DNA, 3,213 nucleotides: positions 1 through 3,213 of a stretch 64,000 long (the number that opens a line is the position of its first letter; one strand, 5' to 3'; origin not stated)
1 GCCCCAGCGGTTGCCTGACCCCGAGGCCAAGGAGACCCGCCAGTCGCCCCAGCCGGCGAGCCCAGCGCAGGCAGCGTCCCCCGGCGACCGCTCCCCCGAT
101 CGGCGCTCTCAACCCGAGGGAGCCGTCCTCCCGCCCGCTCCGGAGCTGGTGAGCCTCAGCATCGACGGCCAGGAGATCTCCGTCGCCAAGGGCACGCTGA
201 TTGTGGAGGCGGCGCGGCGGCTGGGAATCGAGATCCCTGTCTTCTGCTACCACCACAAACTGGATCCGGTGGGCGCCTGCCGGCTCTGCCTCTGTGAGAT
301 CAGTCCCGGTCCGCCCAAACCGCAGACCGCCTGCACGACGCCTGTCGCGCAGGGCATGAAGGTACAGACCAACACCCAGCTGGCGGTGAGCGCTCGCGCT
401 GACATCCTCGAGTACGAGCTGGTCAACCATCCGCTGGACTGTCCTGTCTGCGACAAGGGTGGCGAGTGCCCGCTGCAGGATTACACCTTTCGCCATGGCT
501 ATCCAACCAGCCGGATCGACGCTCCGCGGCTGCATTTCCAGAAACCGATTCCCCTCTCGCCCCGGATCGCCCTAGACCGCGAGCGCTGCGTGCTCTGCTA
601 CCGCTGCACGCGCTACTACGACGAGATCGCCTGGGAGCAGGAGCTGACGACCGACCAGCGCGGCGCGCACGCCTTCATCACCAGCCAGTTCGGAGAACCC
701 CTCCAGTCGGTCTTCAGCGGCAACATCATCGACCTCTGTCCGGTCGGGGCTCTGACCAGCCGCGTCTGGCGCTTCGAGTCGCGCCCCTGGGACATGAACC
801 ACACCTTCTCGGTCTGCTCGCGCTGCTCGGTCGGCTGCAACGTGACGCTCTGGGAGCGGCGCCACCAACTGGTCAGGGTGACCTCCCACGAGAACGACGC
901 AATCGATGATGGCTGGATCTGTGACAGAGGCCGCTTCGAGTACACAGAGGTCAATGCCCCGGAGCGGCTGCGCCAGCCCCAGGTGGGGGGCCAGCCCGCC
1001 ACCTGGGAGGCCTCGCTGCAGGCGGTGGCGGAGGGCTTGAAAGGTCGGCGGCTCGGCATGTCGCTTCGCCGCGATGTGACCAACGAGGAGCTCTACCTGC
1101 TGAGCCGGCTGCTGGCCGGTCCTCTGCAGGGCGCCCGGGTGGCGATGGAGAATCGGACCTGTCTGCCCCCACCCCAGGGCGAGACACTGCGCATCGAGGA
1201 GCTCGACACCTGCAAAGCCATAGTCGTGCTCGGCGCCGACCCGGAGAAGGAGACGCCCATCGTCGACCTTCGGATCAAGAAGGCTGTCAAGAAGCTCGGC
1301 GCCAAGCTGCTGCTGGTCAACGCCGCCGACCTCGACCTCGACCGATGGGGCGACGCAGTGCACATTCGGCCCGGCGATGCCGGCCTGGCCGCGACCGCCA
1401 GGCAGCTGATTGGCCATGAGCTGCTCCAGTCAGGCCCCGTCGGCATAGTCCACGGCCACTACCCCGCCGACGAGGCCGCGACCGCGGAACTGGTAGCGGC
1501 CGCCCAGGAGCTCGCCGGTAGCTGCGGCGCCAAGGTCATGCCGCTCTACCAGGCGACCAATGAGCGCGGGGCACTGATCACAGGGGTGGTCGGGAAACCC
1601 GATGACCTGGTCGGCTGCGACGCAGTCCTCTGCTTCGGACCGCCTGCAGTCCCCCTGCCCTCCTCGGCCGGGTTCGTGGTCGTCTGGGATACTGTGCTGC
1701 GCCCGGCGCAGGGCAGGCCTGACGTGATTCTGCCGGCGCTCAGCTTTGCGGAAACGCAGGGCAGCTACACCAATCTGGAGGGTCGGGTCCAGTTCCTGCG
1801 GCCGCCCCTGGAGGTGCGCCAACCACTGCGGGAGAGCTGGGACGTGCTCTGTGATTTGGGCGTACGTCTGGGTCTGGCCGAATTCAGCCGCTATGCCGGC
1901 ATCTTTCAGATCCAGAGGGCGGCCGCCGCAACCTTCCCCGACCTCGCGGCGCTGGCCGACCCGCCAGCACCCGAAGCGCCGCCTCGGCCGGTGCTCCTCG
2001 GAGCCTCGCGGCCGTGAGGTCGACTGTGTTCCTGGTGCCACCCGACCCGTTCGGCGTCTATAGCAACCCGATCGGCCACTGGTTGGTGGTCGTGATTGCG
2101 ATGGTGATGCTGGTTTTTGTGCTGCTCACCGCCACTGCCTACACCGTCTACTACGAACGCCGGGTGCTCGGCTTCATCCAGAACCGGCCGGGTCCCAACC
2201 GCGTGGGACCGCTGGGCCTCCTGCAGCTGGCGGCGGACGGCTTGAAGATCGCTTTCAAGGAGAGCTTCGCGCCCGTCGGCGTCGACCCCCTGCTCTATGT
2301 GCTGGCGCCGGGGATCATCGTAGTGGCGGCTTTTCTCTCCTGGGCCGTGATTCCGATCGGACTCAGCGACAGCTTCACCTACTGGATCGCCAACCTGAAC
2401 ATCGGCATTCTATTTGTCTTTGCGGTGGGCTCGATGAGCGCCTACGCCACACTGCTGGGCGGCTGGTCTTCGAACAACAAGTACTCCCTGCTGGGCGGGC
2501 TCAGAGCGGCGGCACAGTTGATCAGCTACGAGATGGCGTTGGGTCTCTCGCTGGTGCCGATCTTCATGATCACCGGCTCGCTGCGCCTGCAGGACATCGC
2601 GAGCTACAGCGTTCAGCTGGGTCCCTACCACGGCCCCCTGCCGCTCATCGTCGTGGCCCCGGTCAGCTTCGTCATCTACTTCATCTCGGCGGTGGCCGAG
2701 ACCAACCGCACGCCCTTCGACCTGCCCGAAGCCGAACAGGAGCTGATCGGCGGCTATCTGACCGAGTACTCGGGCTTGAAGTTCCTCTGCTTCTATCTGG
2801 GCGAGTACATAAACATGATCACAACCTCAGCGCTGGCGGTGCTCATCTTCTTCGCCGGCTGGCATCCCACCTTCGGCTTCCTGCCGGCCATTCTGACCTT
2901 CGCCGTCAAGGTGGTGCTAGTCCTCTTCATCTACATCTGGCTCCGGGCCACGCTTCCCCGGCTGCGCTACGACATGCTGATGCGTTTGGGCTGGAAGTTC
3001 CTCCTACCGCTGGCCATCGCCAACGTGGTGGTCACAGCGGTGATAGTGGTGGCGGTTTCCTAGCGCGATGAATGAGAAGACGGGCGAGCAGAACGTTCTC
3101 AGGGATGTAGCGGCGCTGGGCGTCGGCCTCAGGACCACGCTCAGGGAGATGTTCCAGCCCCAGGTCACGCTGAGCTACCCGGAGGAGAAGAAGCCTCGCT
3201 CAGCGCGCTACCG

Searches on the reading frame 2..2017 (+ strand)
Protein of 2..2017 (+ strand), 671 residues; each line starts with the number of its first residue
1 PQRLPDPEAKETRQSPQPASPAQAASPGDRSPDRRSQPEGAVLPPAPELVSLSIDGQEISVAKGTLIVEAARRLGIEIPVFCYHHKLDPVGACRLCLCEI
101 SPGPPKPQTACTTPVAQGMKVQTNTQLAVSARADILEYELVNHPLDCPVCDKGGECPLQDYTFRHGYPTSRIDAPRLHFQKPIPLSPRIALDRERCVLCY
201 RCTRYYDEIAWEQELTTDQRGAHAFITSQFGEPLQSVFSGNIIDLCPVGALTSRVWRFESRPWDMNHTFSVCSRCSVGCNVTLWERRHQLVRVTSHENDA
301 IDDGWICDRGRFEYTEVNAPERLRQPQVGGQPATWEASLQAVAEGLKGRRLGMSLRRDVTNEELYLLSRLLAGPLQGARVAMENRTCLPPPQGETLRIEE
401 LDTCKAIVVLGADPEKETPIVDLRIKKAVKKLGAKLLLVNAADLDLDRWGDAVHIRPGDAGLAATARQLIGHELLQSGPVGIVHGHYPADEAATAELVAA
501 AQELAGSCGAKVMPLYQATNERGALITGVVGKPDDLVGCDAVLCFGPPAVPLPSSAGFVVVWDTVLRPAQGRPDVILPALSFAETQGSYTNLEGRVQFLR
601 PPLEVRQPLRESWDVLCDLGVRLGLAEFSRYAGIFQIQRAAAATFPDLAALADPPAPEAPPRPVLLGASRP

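Call 64: search_protein_families(library=pfam, proteins=[window:2-2017:+], max_evalue=0.00001)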
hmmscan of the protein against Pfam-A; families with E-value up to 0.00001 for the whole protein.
window:2-2017:+ (671 aa): 7 families
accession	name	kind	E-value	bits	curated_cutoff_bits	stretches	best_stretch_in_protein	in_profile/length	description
PF22117.2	Fer4_Nqo3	-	1.9e-22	79.7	27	1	187-252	2-67/67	NADH-quinone oxidoreductase subunit 3, ferredoxin-like domain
PF13510.11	Fer2_4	-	1e-18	67.6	22.8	1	50-125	4-81/82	2Fe-2S iron-sulfur cluster binding domain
PF00384.28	Molybdopterin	-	2.7e-17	63.3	24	1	331-620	15-351/353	Molybdopterin oxidoreductase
PF10588.14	NADH-G_4Fe-4S_3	-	4.3e-15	55.4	27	1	132-170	1-39/40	NADH-ubiquinone oxidoreductase-G iron-sulfur binding region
PF04879.21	Molybdop_Fe4S4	-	4.1e-09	36.7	22.7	1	268-318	4-54/55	Molybdopterin oxidoreductase Fe4S4 domain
PF00111.32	Fer2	-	5.9e-08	33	21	1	55-104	4-51/77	2Fe-2S iron-sulfur cluster binding domain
PF22151.2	Fer4_NDSU1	-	2.5e-06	27.3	23.8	1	275-314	11-50/51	NADH-ubiquinone oxidoreductase NDSU1/NuoG-like, 4Fe-4S domain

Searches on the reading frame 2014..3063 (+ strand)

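Call 64: search_protein_families(library=pfam, proteins=[window:2014-3063:+], max_evalue=0.00001)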
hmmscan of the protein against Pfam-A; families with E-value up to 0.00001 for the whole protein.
window:2014-3063:+ (349 aa): 1 family
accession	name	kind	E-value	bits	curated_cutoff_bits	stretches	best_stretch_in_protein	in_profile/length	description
PF00146.26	NADHdh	-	9.8e-113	376.9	27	1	29-342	2-298/298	NADH dehydrogenase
